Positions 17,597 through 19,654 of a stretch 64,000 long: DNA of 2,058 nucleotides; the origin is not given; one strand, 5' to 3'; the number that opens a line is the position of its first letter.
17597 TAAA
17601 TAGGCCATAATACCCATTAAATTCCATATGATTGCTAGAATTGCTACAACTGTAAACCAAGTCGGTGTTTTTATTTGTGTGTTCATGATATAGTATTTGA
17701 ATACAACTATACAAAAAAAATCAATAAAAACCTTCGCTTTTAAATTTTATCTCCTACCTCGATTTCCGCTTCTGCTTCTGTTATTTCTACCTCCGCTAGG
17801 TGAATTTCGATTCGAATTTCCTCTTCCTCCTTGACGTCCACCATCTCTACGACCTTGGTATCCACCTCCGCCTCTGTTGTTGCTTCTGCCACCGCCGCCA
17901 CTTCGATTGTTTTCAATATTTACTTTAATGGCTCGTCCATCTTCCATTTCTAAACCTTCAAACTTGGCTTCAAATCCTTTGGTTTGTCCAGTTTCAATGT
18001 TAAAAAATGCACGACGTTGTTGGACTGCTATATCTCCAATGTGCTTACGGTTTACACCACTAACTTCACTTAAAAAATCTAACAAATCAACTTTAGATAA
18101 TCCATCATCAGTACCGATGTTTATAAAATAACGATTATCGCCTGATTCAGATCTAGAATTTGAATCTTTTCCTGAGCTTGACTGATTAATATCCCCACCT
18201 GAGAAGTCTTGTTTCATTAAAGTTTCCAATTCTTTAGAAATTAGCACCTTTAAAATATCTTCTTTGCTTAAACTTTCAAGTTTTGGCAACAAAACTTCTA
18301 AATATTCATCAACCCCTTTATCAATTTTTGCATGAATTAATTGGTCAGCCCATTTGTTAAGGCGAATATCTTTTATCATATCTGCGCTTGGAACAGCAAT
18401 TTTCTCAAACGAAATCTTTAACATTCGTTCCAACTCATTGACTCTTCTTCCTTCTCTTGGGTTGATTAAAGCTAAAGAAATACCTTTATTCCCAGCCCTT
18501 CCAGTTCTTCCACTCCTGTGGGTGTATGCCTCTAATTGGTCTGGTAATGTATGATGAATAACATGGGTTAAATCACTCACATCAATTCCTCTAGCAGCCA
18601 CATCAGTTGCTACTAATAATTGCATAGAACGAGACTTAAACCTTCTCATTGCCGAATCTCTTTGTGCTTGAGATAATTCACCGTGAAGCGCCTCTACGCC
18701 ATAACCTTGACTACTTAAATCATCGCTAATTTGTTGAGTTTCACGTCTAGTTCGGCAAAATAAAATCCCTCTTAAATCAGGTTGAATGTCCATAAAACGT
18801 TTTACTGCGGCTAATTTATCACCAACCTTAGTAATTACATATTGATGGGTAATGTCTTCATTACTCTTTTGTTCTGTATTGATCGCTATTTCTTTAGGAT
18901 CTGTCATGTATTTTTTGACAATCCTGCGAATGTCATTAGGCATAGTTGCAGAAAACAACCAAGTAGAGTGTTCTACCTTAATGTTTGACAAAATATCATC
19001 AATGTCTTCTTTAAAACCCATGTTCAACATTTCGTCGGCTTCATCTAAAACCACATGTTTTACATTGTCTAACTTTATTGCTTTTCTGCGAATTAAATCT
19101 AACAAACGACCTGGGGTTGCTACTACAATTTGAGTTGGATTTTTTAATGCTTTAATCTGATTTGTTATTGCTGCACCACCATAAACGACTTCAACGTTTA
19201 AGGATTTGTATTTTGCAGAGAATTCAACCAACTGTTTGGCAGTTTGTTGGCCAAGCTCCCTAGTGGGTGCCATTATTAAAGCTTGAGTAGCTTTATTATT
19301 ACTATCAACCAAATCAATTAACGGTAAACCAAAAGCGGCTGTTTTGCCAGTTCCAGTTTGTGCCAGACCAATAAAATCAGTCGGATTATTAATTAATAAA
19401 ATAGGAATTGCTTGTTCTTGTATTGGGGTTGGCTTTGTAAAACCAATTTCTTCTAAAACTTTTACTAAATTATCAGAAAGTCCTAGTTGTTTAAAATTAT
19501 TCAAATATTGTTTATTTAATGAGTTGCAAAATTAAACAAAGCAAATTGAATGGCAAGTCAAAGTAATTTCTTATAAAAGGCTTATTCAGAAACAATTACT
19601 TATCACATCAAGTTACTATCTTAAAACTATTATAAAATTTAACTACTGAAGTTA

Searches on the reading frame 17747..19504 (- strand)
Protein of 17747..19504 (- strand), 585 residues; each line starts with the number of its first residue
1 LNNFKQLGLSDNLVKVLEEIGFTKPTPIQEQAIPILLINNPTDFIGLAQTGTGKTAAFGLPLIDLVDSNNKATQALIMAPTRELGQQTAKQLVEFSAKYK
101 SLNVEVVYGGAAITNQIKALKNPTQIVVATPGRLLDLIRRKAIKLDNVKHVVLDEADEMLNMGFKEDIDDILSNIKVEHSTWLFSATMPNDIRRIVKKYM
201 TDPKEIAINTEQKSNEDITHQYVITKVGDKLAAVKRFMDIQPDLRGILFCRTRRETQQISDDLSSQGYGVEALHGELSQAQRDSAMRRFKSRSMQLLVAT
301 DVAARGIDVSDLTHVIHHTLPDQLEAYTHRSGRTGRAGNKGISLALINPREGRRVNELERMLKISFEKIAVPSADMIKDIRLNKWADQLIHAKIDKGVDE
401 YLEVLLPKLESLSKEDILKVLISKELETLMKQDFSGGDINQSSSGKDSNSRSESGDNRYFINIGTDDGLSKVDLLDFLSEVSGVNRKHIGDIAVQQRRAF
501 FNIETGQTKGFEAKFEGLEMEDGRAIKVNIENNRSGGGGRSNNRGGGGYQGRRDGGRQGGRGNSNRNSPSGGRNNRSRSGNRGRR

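Call 88: search_protein_families(library=padloc, proteins=[window:17747-19504:-], max_evalue=0.00001)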
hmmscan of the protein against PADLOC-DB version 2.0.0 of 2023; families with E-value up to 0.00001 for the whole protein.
window:17747-19504:- (585 aa): 41 families (the best 25 are shown)
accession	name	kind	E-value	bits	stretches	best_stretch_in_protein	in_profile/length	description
PDLC03928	PsyrT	-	2.9e-23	80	1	28-380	25-370/689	-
PDLC02861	DpdF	-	6.1e-23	79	1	11-351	14-347/611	DpdF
PDLC02503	BrxHI|BrxHII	-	1.6e-22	77.6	1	15-337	15-342/698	BrxHI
PDLC03960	SngC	-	2.8e-20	70.6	1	10-345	10-369/720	-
PDLC02864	DpdF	-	3.6e-20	70.3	1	19-340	17-331/610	DpdF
PDLC02870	DpdF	-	5.7e-17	59.4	1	18-341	7-324/534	DpdF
PDLC02707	PbeA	-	4.9e-16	56.5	2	196-316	475-596/672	PbeA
PDLC02501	BrxHI|BrxHII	-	1e-15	55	1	245-338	250-343/925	BrxHI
PDLC02855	DpdF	-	3.3e-15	53.4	1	179-367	309-499/825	DpdF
PDLC02867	DpdF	-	4.4e-14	49.7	1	27-350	139-481/855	DpdF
PDLC02857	DpdF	-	6.6e-12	42.3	1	253-349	438-540/911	DpdF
PDLC02859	DpdF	-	8.1e-12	42.4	1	241-373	315-449/545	DpdF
PDLC01252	Cas3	-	2.7e-11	41.5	1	48-349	6-300/324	CAS-I; effector_G3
PDLC01770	Cas3g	-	2.7e-11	40.7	1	186-340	189-344/733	-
PDLC02865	DpdF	-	1.3e-10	37.5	1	242-344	975-1077/1499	DpdF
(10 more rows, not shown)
